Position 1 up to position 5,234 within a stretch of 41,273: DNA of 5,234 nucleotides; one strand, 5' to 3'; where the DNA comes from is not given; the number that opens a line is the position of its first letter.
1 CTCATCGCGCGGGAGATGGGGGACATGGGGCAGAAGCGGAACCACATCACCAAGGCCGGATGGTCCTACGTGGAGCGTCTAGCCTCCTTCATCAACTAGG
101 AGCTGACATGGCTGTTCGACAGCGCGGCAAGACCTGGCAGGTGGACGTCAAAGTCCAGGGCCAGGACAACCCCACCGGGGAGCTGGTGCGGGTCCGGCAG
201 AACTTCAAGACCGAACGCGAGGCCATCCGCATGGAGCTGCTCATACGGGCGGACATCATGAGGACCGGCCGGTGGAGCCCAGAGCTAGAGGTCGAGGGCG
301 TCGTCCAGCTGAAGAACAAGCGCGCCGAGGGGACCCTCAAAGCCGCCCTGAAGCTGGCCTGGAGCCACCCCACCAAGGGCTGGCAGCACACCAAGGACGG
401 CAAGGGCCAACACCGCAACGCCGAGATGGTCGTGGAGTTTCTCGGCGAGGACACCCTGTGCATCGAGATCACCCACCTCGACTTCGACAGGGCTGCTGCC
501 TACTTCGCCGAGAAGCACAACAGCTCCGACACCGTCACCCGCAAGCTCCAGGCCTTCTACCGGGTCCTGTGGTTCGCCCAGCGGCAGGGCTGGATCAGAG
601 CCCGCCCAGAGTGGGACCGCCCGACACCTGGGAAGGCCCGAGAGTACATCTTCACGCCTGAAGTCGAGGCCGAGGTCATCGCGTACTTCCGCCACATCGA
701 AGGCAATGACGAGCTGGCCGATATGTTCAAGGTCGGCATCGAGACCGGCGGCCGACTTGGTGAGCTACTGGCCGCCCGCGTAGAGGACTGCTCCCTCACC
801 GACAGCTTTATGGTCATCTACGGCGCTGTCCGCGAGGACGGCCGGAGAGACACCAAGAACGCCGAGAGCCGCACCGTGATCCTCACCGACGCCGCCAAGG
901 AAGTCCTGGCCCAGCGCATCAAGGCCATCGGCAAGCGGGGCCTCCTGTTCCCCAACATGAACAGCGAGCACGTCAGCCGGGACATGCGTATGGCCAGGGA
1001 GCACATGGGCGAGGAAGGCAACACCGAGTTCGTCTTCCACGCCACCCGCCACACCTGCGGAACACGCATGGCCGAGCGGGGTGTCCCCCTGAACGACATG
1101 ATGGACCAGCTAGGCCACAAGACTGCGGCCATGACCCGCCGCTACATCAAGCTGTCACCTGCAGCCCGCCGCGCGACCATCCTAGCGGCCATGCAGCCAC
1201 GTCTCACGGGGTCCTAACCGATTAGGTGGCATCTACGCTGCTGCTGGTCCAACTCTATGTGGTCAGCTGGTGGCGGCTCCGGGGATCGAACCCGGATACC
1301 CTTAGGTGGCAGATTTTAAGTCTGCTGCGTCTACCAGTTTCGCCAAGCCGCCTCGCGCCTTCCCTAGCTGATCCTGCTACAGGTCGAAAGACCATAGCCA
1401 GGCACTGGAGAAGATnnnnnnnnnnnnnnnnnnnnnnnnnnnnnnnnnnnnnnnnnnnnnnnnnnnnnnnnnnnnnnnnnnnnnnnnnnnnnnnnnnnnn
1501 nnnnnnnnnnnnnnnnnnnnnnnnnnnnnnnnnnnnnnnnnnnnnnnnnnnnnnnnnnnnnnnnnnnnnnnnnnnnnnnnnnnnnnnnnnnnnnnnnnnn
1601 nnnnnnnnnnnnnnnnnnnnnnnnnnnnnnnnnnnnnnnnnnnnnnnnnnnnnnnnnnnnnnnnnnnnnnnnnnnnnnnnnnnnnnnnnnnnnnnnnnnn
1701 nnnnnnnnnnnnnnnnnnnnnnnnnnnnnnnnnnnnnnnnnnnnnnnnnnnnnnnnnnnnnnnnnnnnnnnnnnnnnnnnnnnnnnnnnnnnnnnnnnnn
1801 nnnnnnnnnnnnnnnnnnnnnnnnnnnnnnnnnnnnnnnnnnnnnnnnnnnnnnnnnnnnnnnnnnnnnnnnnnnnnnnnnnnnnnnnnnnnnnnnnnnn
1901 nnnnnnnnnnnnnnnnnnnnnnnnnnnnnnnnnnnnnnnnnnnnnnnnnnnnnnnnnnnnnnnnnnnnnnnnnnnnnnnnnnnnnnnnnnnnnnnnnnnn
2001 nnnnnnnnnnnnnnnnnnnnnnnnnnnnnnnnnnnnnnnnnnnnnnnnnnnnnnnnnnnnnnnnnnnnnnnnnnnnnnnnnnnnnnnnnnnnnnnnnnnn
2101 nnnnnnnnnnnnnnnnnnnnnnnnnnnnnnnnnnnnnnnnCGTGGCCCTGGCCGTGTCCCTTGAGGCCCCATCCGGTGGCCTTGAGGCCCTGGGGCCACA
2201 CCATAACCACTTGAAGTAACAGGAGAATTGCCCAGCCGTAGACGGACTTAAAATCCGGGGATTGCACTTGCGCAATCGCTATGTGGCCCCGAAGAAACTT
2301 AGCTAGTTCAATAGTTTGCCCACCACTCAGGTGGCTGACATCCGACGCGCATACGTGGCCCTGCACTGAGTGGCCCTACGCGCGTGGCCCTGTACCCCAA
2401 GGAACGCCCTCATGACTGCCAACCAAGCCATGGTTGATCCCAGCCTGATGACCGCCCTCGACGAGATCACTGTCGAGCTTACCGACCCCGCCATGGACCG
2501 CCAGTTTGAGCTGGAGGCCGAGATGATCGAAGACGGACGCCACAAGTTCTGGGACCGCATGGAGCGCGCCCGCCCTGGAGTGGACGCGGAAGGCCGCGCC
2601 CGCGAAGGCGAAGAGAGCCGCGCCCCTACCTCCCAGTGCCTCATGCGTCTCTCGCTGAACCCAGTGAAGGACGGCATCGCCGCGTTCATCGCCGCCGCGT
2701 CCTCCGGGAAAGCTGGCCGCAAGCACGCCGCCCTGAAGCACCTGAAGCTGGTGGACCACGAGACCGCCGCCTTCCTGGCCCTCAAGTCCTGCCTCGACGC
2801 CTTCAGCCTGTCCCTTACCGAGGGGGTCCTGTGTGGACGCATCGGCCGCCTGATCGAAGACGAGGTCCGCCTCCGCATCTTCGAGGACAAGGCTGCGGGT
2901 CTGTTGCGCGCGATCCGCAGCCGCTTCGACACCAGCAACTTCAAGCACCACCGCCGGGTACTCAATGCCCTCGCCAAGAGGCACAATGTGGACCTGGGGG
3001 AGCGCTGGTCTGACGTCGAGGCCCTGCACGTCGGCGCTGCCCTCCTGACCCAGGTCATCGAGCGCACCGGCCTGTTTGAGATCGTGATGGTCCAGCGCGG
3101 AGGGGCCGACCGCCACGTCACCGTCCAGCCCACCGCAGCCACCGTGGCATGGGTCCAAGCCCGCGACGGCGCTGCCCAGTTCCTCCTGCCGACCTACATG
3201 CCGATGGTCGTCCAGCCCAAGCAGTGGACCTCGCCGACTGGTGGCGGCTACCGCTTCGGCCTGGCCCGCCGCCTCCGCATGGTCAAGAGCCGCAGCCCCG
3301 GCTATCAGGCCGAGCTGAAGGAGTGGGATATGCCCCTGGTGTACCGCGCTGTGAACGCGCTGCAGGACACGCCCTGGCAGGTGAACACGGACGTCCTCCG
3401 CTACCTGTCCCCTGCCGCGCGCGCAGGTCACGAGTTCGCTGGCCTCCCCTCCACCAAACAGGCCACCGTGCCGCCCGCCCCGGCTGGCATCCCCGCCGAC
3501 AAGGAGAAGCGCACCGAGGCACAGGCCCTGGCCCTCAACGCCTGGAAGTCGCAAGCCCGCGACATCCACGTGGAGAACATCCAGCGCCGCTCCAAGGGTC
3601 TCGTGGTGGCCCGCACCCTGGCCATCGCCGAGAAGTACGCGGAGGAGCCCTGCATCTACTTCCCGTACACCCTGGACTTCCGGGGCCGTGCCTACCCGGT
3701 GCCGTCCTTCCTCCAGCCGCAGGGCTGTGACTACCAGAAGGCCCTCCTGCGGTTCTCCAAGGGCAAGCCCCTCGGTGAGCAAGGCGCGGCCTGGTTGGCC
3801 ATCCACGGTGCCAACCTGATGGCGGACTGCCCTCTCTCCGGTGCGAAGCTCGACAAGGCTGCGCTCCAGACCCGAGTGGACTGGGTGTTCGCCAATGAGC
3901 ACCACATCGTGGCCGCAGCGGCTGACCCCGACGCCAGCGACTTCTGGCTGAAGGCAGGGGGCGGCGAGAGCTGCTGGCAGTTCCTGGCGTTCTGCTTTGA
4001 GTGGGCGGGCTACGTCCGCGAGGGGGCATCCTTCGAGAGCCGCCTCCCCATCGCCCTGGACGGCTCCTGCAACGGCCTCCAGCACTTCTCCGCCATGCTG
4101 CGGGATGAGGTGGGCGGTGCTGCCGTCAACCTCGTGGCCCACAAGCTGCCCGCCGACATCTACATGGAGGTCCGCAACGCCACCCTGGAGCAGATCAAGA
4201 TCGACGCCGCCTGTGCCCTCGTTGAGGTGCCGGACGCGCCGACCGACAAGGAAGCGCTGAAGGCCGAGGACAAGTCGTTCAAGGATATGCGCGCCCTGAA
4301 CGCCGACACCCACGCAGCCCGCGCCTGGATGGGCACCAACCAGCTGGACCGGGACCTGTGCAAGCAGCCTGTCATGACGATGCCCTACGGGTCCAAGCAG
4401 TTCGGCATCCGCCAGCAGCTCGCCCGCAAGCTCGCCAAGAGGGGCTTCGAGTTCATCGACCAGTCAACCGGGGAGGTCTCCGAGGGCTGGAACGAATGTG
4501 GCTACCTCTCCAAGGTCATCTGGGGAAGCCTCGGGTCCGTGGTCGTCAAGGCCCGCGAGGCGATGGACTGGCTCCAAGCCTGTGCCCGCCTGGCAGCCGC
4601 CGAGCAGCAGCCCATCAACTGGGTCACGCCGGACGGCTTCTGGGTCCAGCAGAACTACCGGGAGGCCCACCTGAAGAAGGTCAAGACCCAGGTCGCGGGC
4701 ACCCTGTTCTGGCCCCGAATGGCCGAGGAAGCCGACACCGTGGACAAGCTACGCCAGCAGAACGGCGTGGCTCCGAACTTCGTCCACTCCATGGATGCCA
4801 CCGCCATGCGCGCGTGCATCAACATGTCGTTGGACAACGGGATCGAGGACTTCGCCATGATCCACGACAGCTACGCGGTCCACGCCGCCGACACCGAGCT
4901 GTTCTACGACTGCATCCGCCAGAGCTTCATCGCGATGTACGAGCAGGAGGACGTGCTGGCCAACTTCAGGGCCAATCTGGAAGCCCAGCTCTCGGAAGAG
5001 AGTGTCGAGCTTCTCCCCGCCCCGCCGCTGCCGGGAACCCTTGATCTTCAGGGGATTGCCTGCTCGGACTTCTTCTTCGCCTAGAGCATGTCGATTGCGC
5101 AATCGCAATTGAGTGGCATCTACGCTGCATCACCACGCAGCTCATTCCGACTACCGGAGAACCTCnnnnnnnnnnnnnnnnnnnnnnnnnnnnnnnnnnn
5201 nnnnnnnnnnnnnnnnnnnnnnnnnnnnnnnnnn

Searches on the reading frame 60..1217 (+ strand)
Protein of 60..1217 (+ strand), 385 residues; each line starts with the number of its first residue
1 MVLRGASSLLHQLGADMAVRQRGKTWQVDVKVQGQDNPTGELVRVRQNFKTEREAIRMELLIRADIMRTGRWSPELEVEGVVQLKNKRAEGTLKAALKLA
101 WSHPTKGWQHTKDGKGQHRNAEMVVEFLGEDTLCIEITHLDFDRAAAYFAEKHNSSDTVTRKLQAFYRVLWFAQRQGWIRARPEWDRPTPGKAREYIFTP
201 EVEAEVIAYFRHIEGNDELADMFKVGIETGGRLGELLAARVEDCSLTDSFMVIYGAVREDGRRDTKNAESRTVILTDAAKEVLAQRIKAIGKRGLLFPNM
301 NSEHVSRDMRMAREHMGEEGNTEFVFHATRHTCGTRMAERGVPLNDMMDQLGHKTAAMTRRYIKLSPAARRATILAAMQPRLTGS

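Call 56: search_protein_families(library=pfam, proteins=[window:60-1217:+], max_evalue=0.001)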
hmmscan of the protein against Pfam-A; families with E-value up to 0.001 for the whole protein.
window:60-1217:+ (385 aa): 1 family
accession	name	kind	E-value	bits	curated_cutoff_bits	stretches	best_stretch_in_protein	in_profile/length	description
PF00589.27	Phage_integrase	-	1.5e-22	80.6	27.1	1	221-366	26-169/172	Phage integrase family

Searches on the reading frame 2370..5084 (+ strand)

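Call 56: search_protein_families(library=pfam, proteins=[window:2370-5084:+], max_evalue=0.001)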
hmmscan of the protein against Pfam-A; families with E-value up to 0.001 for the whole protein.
window:2370-5084:+ (904 aa): 2 families
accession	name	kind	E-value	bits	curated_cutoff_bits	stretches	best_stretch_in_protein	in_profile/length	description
PF00940.24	RNA_pol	-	8.8e-99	331.8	22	1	466-878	1-376/448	DNA-dependent RNA polymerase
PF14700.11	RPOL_N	-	2.8e-13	50.4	30.1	1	112-332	70-333/334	DNA-directed RNA polymerase N-terminal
